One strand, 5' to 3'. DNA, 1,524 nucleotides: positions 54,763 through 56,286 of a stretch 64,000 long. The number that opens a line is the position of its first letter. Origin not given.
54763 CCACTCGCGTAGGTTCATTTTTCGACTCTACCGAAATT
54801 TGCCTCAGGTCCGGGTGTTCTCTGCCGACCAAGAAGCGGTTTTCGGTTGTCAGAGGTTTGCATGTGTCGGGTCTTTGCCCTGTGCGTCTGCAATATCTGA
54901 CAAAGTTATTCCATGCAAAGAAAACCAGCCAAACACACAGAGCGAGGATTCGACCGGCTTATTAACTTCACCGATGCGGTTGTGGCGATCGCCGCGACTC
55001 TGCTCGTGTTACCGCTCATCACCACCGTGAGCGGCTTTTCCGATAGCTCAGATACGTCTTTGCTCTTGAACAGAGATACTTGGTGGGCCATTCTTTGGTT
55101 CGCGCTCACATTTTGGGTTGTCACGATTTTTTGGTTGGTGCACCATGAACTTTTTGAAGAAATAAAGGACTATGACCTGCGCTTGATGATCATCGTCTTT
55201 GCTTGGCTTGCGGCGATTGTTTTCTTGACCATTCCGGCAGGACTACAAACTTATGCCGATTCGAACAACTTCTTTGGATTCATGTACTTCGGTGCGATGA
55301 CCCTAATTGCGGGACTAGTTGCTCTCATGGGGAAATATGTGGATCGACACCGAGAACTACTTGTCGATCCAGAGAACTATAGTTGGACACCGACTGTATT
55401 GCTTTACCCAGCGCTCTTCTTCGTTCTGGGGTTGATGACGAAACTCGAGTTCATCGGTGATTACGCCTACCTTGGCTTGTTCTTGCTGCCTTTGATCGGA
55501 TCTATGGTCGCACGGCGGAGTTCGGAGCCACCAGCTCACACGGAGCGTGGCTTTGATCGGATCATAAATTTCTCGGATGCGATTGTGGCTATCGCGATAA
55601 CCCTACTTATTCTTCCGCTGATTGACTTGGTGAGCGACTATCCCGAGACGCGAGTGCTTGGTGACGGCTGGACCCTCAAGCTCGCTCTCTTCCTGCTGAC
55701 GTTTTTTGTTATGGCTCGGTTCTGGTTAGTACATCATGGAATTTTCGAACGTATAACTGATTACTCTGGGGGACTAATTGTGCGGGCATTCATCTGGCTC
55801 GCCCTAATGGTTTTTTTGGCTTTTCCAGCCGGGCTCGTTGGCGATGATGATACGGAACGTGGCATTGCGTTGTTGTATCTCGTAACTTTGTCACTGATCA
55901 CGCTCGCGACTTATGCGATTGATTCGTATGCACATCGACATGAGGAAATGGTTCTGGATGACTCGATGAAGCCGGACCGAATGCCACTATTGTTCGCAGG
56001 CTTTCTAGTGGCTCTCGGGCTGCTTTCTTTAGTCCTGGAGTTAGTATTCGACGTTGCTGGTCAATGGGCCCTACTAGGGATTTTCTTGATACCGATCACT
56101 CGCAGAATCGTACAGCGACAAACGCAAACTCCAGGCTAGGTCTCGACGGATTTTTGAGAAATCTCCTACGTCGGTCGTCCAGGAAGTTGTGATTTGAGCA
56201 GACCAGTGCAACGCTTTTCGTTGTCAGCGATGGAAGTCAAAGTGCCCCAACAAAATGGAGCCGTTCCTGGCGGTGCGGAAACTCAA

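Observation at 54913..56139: Bacterial TMEM175/DUF1211 channel homologue with an internal duplication (two 6-TM repeats in one chain)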

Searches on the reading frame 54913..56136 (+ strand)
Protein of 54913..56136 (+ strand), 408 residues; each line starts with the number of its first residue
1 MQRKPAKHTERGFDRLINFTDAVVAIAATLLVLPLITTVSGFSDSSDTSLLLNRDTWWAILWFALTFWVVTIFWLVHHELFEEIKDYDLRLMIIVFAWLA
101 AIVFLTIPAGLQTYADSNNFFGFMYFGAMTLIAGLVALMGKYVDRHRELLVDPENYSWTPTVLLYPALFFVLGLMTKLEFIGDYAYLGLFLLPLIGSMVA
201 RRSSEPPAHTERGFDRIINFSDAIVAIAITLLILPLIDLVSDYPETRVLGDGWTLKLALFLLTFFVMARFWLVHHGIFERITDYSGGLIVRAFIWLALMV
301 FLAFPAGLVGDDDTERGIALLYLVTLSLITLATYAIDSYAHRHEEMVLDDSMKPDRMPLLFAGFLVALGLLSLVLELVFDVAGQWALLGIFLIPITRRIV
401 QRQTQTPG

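Call 3: search_protein_families(library=pfam, proteins=[window:54913-56136:+], max_evalue=0.01)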
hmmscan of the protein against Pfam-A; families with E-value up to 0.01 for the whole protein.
window:54913-56136:+ (408 aa): 1 family
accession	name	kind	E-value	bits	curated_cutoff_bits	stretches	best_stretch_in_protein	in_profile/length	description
PF06736.16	TMEM175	-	3.2e-32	111.3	25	2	15-105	1-87/88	Endosomal/lysosomal potassium channel TMEM175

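Call 5: search_protein_families(library=ncbifam, proteins=[window:54913-56136:+], max_evalue=0.01)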
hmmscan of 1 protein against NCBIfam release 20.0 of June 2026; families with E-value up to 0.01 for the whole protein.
window:54913-56136:+ (408 aa): 1 family
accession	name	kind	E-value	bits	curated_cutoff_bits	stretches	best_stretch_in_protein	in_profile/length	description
NF040696.1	isopcys_mtase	equivalog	0.00059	19.7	160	0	22-81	42-97/190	protein-S-isoprenylcysteine O-methyltransferase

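Call 6: find_homologous_proteins(query=window:54913-56136:+, max_evalue=0.001)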
Query window:54913-56136:+ (408 aa): 159 proteins with E <= 0.001 among 8000 candidates; the best 120 are listed.
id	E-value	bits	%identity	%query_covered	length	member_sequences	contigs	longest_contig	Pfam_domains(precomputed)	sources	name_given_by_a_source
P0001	4.1e-260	881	98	100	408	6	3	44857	PF06736.17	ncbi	-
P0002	1.9e-200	684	75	99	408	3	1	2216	PF06736.17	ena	-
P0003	5.3e-200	683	75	99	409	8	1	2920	PF06736.17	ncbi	-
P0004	4.3e-126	439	52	99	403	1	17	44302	PF06736.17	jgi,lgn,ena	-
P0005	2.3e-125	437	52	99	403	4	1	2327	PF06736.17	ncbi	-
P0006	8.9e-124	432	51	99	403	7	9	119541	PF06736.17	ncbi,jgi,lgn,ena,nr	ncbi:MAG: DUF1211 domain-containing protein [Actinomycetia bacterium]|nr:DUF1211 domain-containing p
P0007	3.7e-84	301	46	89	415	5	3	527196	PF06736.17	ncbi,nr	ncbi:MAG: DUF1211 domain-containing protein [Actinomycetia bacterium]|nr:DUF1211 domain-containing p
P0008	2.6e-83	298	43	98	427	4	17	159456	PF06736.17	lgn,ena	-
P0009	7.6e-83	297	44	93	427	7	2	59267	PF06736.17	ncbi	-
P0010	2.5e-82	295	42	97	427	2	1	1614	PF06736.17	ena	-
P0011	8.7e-77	277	42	98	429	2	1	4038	PF06736.17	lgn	-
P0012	2.0e-68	249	37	97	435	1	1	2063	PF06736.17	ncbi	-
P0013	1.1e-67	247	38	97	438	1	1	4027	PF06736.17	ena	-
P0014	1.2e-67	247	39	85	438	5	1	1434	PF06736.17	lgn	-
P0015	3.8e-67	245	38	98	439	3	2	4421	PF06736.17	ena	-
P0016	7.9e-65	237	38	98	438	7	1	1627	PF06736.17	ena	-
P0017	1.2e-64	237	36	98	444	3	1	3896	PF06736.17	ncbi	-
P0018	5.0e-64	235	39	85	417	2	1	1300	PF06736.17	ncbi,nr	ncbi:MAG: DUF1211 domain-containing protein, partial [Proteobacteria bacterium]|nr:DUF1211 domain-co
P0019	5.4e-64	235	40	91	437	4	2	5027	PF06736.17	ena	-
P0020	1.5e-63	233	38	93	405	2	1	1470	PF06736.17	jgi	jgi:uncharacterized membrane protein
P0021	2.0e-60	223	40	86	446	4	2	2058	PF06736.17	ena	-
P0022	5.4e-54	202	36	98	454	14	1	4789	PF06736.17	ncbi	-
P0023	3.1e-29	120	34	49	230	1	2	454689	PF06736.17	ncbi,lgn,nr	ncbi:MAG: DUF1211 domain-containing protein [Actinomycetota bacterium]|nr:MAG: DUF1211 domain-contai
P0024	5.9e-28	116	44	35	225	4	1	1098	PF06736.17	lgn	-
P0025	3.9e-27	113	39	49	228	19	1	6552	PF06736.17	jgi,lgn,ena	-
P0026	2.8e-26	111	36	52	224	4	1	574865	PF06736.17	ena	-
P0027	5.6e-26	110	42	36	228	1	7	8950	PF06736.17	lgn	-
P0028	1.5e-25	108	37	49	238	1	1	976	PF06736.17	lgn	-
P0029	2.4e-25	107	38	50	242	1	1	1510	PF06736.17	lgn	-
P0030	6.9e-25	106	38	47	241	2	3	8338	PF06736.17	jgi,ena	-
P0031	7.2e-25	106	51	25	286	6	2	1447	PF06772.17,PF06736.17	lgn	-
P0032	1.1e-24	105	40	35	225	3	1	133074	PF06736.17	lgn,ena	-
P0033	1.8e-24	105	34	48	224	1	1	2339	PF06736.17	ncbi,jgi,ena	jgi:uncharacterized membrane protein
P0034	1.9e-24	105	41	36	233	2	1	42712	PF06736.17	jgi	-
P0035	1.1e-23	102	45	28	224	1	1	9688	PF06736.17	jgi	jgi:uncharacterized membrane protein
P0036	1.8e-23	101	41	38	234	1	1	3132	PF06736.17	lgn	-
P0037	1.8e-23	101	33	48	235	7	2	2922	PF06736.17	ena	-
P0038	4.7e-23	100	34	48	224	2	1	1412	PF06736.17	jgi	-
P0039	4.8e-23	100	34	49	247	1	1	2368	PF06736.17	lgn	-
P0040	8.2e-23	99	41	37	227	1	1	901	PF06736.17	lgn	-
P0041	1.7e-22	98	39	45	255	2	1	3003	PF06736.17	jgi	jgi:uncharacterized membrane protein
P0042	1.9e-22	98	33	52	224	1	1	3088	PF06736.17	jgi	jgi:uncharacterized membrane protein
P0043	3.6e-22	97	33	49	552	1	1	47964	PF06831.20,PF06736.17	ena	-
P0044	5.0e-22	97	32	47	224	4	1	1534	PF06736.17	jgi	jgi:uncharacterized membrane protein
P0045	9.5e-22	96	31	47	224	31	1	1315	PF06736.17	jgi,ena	-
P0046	1.3e-21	95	34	50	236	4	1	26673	PF06736.17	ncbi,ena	-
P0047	2.7e-21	94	39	43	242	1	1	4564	PF06736.17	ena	-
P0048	8.9e-21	92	33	52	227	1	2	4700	PF06736.17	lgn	-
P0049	2.4e-20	91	39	29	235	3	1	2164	PF06736.17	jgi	jgi:uncharacterized membrane protein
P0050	2.7e-20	91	39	35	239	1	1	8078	PF06736.17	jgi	-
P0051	3.3e-20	91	27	98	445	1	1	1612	PF06736.17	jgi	jgi:uncharacterized membrane protein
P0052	1.3e-19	89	39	47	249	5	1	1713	PF06736.17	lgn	-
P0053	2.9e-19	87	36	37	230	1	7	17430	PF06736.17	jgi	jgi:uncharacterized membrane protein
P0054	4.2e-19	87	42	33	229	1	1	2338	PF06736.17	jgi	jgi:uncharacterized membrane protein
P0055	4.3e-19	87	36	48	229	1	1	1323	PF06736.17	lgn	-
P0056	7.0e-19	86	42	36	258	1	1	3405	PF06736.17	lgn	-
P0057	7.3e-19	86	29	73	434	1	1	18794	PF06736.17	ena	-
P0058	1.1e-18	86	35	38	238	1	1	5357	PF06736.17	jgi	jgi:uncharacterized membrane protein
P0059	1.3e-18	85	42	36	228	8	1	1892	PF06736.17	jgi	-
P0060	1.5e-18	85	37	33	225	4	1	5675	PF06736.17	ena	-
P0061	2.1e-18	85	36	36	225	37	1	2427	PF06736.17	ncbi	-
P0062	2.1e-18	85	42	31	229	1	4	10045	PF06736.17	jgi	jgi:uncharacterized membrane protein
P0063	5.3e-18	83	35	42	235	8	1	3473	PF06736.17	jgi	jgi:uncharacterized membrane protein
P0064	1.0e-17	82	37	42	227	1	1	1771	PF06736.17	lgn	-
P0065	1.1e-17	82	36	35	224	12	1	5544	PF06736.17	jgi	-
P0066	1.1e-17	82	39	32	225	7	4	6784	PF06736.17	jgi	jgi:uncharacterized membrane protein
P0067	1.5e-17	82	30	48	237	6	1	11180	PF06736.17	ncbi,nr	ncbi:DUF1211 domain-containing protein [Actinomadura sp. 6K520]|nr:DUF1211 domain-containing protein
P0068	1.8e-17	82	34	42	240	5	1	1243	PF06736.17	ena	-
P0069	3.4e-17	81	28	93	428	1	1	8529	PF06736.17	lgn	-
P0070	3.7e-17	80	33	48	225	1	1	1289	PF06736.17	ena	-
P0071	3.8e-17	80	32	47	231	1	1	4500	PF06736.17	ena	-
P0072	4.9e-17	80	33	48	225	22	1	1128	PF06736.17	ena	-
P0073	4.9e-17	80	37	32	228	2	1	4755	PF06736.17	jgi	jgi:uncharacterized membrane protein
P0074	5.1e-17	80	32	49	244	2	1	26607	PF06736.17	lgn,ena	-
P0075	9.0e-17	79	35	43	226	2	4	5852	PF06736.17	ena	-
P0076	9.2e-17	79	34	37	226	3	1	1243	PF06736.17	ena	-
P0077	1.1e-16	79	34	37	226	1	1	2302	PF06736.17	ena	-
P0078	1.2e-16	79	33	49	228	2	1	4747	PF06736.17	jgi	jgi:uncharacterized membrane protein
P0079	1.3e-16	79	34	37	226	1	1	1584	PF06736.17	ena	-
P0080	1.3e-16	79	32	46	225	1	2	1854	PF06736.17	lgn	-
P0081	1.3e-16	79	34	37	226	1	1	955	PF06736.17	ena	-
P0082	1.4e-16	79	34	37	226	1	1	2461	PF06736.17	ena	-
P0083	1.8e-16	78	33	37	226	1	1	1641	PF06736.17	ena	-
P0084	2.0e-16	78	35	29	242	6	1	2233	PF06736.17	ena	-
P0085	2.4e-16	78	33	37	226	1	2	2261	PF06736.17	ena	-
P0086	2.4e-16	78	33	37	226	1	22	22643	PF06736.17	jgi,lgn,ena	-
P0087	2.4e-16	78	32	39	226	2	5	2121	PF06736.17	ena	-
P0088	2.7e-16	78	33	37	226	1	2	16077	PF06736.17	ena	-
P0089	2.7e-16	78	33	37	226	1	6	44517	PF06736.17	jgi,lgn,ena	-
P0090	2.7e-16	78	33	37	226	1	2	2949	PF06736.17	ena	-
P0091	2.7e-16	78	33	37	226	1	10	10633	PF06736.17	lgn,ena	-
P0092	2.7e-16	78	33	37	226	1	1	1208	PF06736.17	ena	-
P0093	2.9e-16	78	36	33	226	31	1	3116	PF06736.17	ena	-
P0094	3.1e-16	77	34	34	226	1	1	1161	PF06736.17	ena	-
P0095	3.1e-16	77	33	37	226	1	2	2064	PF06736.17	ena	-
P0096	3.1e-16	77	33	37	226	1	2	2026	PF06736.17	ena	-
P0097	3.1e-16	77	33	37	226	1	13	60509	PF06736.17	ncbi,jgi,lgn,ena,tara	tara:strand:+ start:244 stop:924 length:681 start_codon:yes stop_codon:yes gene_type:complete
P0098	3.1e-16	77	33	37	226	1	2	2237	PF06736.17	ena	-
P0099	5.0e-16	77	35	44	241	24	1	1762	PF06736.17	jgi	jgi:uncharacterized membrane protein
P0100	5.2e-16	77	35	36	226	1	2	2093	PF06736.17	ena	-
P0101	5.4e-16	77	32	39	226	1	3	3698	PF06736.17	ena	-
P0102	5.9e-16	77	34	37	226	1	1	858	PF06736.17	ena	-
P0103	6.0e-16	77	34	37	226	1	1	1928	PF06736.17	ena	-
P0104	6.3e-16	76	34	37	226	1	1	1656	PF06736.17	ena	-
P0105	6.5e-16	76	33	37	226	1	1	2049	PF06736.17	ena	-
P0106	7.5e-16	76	31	41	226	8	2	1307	PF06736.17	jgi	jgi:uncharacterized membrane protein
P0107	8.1e-16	76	34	39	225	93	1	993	PF06736.17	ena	-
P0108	8.6e-16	76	33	50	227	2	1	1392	PF06736.17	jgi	jgi:uncharacterized membrane protein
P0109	8.6e-16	76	32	35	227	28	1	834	PF06736.17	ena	-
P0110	8.8e-16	76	34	37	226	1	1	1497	PF06736.17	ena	-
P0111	1.2e-15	76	35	37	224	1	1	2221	PF06736.17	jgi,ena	-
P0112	1.2e-15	75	32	37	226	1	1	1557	PF06736.17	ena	-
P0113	1.3e-15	75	32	37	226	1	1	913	PF06736.17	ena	-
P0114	1.5e-15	75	32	37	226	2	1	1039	PF06736.17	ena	-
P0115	1.5e-15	75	44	24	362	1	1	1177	PF06736.17,PF05762.21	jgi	-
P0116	1.6e-15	75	34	36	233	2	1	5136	PF06736.17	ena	-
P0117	1.9e-15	75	32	37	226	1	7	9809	PF06736.17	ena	-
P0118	1.9e-15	75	32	37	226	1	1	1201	PF06736.17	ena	-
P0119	2.0e-15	75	38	31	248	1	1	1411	PF06736.17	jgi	jgi:uncharacterized membrane protein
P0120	2.3e-15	75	29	50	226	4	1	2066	PF06736.17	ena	-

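Call 13: find_related_loci(query=A1, collection=genome_contigs, flank=6000)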
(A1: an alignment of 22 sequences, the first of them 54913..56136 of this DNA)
Query A1 (408 aa) in genome_contigs; peptide patterns used: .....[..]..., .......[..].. (x = any residue, [..] = any of these).
596 stretches matched a pattern (row limit reached: there are more); 540 encode a relative of the query (tblastn E <= 1e-3); the best 80 are kept; 80 distinct loci.
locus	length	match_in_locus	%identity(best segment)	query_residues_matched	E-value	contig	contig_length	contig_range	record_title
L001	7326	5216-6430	75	1-405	0e+0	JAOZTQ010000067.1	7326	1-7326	MAG: Candidatus Nanopelagicales bacterium isolate GMC8_bin_34 GMC8_11928_length_7326_cov_9.295420, whole genome shotgun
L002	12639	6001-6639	40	8-407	4e-30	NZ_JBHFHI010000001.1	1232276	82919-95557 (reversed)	Herbiconiux wuyangfengii strain P17 Scaffold1_1, whole genome shotgun sequence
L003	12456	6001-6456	42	8-357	5e-29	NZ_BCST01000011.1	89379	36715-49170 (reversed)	Herbiconiux solani NBRC 106740, whole genome shotgun sequence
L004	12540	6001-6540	40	2-375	3e-28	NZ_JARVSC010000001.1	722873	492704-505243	Plantibacter sp. ME-Dv--P-122b NODE_2_length_722873_cov_46.865239, whole genome shotgun sequence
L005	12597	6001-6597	39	8-402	1e-27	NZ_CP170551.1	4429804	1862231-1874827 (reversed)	Herbiconiux sp. UC225_62 chromosome, complete genome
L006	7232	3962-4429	40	5-358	5e-27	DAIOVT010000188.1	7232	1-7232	MAG TPA_asm: Kineosporiaceae bacterium isolate CTOTU24487 NODE_5547_length_7232_cov_4.922112, whole genome shotgun seque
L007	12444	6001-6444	48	6-335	5e-27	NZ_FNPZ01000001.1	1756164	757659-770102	Herbiconiux ginsengi strain CGMCC 4.3491, whole genome shotgun sequence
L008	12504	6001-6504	50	9-326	9e-27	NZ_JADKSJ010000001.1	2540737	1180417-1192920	Plantibacter sp. VKM Ac-2880 n1, whole genome shotgun sequence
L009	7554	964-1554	36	7-404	8e-27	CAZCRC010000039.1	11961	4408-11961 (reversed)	MAG TPA_asm: uncultured Actinomycetes bacterium isolate binchicken_co105_245 genome assembly, contig: NODE_6803_length_1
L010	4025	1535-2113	36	10-402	9e-27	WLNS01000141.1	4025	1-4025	MAG: Actinomycetota bacterium isolate UFOp-RH-23may17-203 RH-23may17-203-c141, whole genome shotgun sequence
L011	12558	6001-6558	40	1-383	1e-26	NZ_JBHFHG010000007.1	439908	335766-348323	Herbiconiux liukaitaii strain P20 Scaffold4_1, whole genome shotgun sequence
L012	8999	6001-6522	38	5-373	2e-26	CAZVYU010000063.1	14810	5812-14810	MAG TPA_asm: uncultured Actinomycetes bacterium isolate SRP286056_co1_342 genome assembly, contig: NODE_5006_length_1481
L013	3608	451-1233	33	8-408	2e-26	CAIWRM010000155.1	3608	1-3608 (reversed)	MAG: uncultured Microbacteriaceae bacterium isolate Loclat_bin-10091 genome assembly, contig: bin-10091:155/266, whole g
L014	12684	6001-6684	35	8-406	4e-26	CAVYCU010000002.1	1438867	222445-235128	MAG: uncultured Acidimicrobiaceae bacterium isolate MFD04540.bin.2.87 genome assembly, contig: contig_2863, whole genome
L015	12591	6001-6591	35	9-405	1e-25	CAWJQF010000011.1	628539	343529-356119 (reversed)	MAG: uncultured Acidimicrobiia bacterium isolate MFD02840.bin.3.693 genome assembly, contig: contig_63274, whole genome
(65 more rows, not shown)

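Call 14: search_solved_structures(query=window:54913-56136:+, max_evalue=1, show_alignments=4)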
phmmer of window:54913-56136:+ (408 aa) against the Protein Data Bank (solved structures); distinct sequences matched with E-value up to 1: 2.
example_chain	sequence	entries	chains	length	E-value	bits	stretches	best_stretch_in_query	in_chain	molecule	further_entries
6w8n_A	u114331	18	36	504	1.1e-09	41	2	14-144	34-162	Endosomal/lysosomal potassium channel TMEM175 | Endosomal/lysosomal proton channel TMEM175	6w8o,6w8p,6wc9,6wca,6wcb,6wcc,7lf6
5vre_A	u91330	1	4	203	0.00038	22.7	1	206-311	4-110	Putative integral membrane protein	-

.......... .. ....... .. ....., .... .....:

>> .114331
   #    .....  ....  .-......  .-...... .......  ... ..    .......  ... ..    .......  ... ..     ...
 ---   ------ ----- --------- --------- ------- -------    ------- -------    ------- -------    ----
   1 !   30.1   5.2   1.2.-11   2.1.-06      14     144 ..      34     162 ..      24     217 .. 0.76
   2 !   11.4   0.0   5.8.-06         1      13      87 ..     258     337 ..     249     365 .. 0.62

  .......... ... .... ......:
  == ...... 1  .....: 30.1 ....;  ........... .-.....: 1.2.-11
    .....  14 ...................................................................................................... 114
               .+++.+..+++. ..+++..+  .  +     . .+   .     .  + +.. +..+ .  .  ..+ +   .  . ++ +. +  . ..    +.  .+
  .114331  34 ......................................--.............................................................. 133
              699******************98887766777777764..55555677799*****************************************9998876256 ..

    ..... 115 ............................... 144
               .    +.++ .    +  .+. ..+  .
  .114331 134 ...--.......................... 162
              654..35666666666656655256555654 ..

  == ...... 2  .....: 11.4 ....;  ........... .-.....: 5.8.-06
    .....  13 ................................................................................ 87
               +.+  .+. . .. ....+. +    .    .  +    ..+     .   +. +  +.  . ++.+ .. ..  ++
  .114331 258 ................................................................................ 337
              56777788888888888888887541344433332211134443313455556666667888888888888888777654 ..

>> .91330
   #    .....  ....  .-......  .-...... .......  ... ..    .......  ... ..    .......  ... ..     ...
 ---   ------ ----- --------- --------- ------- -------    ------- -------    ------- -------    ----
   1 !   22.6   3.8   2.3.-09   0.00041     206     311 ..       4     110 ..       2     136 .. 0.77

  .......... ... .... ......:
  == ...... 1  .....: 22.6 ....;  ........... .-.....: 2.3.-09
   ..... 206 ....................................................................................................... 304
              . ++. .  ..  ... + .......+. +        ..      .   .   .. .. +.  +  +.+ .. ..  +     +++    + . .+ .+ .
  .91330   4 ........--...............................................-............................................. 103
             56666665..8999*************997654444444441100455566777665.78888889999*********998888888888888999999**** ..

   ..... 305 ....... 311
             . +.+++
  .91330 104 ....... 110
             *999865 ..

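Call 25: search_protein_representatives(alignment_id=A1)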
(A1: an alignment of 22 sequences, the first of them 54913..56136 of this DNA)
Query: 22 sequences, 429 profile positions. Proteins with E-value up to 0.001 (for the whole library): 9829; up to 1e-10: 4509; up to 1e-30: 233. The best 150 are listed.
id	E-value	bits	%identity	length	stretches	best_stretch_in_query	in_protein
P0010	5.0e-183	625.3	-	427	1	1-426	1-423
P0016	1.8e-178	610.4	-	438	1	1-427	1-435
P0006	4.0e-166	569.6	-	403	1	1-420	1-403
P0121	1.4e-142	492.1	-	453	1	1-426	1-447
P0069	4.9e-105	368.4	-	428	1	6-419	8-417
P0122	8.9e-90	318.1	-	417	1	14-417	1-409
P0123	4.8e-79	282.7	-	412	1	1-414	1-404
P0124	3.9e-63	230.3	-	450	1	15-418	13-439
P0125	2.7e-60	220.9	-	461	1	15-424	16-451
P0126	4.2e-57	210.4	-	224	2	202-364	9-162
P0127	1.8e-54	201.8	-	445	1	15-418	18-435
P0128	3.6e-54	200.8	-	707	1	11-420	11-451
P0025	5.5e-50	187.0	-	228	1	210-418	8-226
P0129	1.2e-44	169.4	-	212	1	205-417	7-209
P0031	1.9e-44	168.7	-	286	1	7-420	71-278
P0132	1.2e-43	166.1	-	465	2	15-202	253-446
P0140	3.6e-41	157.9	-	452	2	15-195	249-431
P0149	3.8e-40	154.6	-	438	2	217-412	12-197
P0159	2.2e-39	152.1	-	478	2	9-211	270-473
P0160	3.0e-39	151.6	-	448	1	10-419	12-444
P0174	9.4e-38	146.7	-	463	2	9-215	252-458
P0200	5.2e-36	140.9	-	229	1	1-202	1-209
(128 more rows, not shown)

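Call 27: predict_structure(alignment_id=A1)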
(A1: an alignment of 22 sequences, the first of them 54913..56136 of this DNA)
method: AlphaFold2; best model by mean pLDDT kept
length: 408 residues; sequences in the alignment: 22
mean_pLDDT: 84.0   pTM: 0.85
mean pLDDT of the five models: 84.0, 83.2, 81.3, 81.0, 79.3
residues with pLDDT >= 90: 146; 70-90: 208; 50-70: 49; < 50: 5
segments of 3 or more residues with pLDDT < 50: 1-3
pLDDT, mean of each block of 10 residues (from residue 1): 55 87 93 77 55 81 91 90 89 95 90 70 93 96 92 86 92 89 82 82 74 86 91 80 62 83 92 89 86 94 85 75 95 93 78 81 94 88 85 82 61
secondary structure, 60 per line:
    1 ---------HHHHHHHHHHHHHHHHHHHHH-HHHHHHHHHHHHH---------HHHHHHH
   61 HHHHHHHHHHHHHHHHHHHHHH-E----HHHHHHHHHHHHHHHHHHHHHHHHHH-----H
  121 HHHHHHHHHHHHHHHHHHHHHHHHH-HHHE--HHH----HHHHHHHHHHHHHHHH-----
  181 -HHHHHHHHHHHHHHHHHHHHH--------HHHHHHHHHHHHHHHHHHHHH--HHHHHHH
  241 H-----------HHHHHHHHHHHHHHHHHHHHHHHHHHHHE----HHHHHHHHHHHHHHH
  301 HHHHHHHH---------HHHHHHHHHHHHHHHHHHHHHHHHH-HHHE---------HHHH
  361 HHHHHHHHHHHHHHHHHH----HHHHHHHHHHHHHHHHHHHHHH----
elements in order: H10-30 H32-44 H54-82 H89-114 H120-145 H160-175 H182-202 H211-231 H234-241 H253-280 H286-308 H318-342 H357-378 H383-404
